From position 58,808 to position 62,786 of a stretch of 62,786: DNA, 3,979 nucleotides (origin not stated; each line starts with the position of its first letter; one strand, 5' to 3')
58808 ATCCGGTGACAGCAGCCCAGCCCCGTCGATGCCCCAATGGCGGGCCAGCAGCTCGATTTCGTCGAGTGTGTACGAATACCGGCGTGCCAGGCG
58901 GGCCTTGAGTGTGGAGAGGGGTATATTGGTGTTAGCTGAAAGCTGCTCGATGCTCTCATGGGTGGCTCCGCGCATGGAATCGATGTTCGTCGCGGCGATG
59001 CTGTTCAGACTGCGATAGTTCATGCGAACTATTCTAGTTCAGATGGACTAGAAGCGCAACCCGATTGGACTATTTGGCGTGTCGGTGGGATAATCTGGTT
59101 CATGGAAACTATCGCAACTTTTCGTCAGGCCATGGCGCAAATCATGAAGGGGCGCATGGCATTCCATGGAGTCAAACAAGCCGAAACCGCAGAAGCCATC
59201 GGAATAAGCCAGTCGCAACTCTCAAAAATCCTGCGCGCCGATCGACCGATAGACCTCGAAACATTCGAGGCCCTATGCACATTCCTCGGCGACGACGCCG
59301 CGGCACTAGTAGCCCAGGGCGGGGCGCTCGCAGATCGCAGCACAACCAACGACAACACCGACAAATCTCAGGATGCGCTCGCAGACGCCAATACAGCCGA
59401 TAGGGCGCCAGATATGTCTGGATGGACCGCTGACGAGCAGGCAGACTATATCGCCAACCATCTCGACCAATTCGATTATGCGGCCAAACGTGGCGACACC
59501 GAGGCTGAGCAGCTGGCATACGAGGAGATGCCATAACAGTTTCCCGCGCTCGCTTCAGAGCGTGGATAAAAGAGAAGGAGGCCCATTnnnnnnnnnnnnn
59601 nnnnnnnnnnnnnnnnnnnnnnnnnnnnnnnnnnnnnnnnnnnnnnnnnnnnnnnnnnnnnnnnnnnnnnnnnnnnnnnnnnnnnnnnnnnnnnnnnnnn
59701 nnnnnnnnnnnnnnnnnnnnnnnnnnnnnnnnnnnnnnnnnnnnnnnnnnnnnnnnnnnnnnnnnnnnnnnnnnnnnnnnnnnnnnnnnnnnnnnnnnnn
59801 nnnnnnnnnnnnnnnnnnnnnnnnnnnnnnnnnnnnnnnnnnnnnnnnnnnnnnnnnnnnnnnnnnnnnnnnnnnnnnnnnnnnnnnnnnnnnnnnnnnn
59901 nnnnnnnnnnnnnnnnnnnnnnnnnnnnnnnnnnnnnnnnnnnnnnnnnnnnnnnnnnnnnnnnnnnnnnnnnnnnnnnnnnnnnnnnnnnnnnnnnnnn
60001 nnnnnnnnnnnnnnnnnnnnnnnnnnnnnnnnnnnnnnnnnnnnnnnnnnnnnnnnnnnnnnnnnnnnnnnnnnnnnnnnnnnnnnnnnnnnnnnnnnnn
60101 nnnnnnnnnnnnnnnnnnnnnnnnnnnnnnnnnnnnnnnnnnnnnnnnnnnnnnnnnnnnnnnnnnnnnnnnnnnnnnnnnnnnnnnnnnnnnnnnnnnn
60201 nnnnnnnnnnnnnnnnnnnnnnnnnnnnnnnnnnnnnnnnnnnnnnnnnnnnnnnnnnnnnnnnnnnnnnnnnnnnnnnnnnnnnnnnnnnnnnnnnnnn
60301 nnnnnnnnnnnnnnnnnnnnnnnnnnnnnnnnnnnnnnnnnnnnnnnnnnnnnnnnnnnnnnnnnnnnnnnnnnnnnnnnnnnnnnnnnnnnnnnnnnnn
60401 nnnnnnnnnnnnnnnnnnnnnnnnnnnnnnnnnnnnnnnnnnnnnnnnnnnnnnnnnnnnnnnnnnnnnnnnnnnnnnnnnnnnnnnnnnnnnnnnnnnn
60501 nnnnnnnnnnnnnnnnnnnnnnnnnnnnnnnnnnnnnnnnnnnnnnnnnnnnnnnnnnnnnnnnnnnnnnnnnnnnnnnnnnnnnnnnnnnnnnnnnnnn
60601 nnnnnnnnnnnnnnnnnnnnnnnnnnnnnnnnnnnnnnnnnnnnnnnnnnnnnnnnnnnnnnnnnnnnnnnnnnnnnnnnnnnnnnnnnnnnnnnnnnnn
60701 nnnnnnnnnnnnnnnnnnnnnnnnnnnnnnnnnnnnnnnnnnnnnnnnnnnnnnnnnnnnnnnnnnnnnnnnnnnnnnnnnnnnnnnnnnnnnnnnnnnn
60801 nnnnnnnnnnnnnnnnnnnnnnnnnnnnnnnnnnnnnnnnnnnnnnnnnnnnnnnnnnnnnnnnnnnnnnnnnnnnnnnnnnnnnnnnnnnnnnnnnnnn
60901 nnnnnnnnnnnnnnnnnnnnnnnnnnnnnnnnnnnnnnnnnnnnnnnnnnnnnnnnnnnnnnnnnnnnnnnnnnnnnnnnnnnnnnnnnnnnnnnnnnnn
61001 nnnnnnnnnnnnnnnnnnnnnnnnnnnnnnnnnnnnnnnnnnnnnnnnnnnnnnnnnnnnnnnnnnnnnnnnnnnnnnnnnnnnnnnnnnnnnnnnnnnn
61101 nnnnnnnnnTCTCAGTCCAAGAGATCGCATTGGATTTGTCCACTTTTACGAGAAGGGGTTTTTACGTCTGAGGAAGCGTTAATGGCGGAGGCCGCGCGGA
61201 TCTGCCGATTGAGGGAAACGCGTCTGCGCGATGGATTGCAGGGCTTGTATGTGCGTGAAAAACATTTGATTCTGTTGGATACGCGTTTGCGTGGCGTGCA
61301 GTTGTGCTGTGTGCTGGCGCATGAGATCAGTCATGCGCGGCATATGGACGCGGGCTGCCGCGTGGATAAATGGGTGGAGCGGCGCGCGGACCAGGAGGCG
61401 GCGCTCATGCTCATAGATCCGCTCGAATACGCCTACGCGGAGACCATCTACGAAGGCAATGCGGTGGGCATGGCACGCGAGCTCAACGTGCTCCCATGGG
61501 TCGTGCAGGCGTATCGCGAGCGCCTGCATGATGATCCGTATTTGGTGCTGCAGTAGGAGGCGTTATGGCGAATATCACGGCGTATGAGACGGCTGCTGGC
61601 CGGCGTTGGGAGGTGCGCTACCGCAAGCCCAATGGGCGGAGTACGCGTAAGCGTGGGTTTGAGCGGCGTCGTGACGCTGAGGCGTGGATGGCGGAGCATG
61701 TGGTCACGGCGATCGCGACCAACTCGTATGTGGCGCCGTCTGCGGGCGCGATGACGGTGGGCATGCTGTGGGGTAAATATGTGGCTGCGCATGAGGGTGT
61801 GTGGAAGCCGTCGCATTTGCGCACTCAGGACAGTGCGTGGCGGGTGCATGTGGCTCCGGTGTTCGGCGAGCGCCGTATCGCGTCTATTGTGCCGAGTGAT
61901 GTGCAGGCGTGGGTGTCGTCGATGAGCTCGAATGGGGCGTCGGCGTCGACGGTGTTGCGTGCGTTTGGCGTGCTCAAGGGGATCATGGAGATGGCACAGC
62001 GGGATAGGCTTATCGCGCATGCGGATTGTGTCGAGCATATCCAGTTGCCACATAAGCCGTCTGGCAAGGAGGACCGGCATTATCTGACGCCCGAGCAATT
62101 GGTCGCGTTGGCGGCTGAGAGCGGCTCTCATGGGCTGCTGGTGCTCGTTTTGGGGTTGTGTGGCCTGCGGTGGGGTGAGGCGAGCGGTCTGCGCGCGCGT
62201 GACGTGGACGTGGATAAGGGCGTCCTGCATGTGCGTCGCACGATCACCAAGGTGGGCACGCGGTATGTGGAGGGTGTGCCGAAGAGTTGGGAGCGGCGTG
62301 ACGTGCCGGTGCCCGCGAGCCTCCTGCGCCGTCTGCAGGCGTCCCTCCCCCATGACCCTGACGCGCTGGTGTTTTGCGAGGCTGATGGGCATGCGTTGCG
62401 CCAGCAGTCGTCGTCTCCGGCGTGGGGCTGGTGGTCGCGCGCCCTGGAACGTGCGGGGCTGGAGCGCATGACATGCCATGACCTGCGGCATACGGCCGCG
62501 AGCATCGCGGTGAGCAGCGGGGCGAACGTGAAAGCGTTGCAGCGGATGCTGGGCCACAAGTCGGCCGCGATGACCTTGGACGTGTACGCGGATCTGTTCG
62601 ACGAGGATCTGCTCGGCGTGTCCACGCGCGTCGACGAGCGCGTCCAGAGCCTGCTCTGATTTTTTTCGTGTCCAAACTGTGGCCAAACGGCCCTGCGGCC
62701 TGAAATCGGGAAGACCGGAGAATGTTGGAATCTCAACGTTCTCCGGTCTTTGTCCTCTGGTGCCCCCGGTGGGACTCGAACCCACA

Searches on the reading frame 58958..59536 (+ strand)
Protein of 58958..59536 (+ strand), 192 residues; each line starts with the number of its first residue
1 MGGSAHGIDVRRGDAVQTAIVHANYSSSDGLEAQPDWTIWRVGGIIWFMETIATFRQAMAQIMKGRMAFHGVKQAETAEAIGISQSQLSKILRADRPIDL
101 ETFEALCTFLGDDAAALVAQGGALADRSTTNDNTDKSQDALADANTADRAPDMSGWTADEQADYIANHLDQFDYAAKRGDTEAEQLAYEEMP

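Call 20: search_protein_families(library=pfam, proteins=[window:58958-59536:+], max_evalue=0.01)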
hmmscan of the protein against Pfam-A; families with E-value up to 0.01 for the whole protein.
window:58958-59536:+ (192 aa): 5 families
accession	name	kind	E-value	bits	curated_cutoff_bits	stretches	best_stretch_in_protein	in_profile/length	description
PF01381.28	HTH_3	-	1.2e-08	35.3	23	1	71-111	9-49/55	Helix-turn-helix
PF13560.12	HTH_31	-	1.7e-07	31.9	27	1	71-113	14-57/64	Helix-turn-helix domain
PF13443.12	HTH_26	-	3.8e-05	24.3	22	1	66-111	5-51/63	Cro/C1-type HTH DNA-binding domain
PF09048.16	Cro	-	0.0016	18.8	32.7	1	73-103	14-44/59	Cro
PF12844.13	HTH_19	-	0.0043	17.4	30.2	1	71-119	12-60/64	Helix-turn-helix domain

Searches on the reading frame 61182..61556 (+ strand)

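Call 20: search_protein_families(library=pfam, proteins=[window:61182-61556:+], max_evalue=0.01)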
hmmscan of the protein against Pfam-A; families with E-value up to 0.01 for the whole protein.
window:61182-61556:+ (124 aa): 1 family
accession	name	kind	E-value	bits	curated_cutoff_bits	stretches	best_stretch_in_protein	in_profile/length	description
PF20573.4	DUF6782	-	0.00091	19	27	1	15-61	61-110/241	Putative metallopeptidase family (DUF6782)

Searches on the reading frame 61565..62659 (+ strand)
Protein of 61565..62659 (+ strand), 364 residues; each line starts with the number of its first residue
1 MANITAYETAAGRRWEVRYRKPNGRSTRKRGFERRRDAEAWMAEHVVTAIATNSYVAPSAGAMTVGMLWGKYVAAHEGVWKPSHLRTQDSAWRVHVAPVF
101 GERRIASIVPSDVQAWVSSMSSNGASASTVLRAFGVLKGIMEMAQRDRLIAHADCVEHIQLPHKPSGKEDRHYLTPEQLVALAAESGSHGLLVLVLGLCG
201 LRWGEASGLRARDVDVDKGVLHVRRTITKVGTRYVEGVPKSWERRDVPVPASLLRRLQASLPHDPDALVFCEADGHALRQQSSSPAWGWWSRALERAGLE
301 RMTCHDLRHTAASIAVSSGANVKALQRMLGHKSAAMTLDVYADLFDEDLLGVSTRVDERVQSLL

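Call 20: search_protein_families(library=pfam, proteins=[window:61565-62659:+], max_evalue=0.01)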
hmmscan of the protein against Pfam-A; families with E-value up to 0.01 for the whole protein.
window:61565-62659:+ (364 aa): 4 families
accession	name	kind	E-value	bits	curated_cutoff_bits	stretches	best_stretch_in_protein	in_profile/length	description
PF00589.27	Phage_integrase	-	4e-22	79.3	27.1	1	175-346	4-170/172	Phage integrase family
PF14659.12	Phage_int_SAM_3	-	1.3e-05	25.8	22.6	1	68-120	5-57/58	Phage integrase, N-terminal SAM-like domain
PF22022.2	Phage_int_M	-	2.5e-05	24.9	27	1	71-148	7-83/96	Phage integrase central domain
PF14657.12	Arm-DNA-bind_4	-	0.0003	20.8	22.3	1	14-45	1-38/47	Arm DNA-binding domain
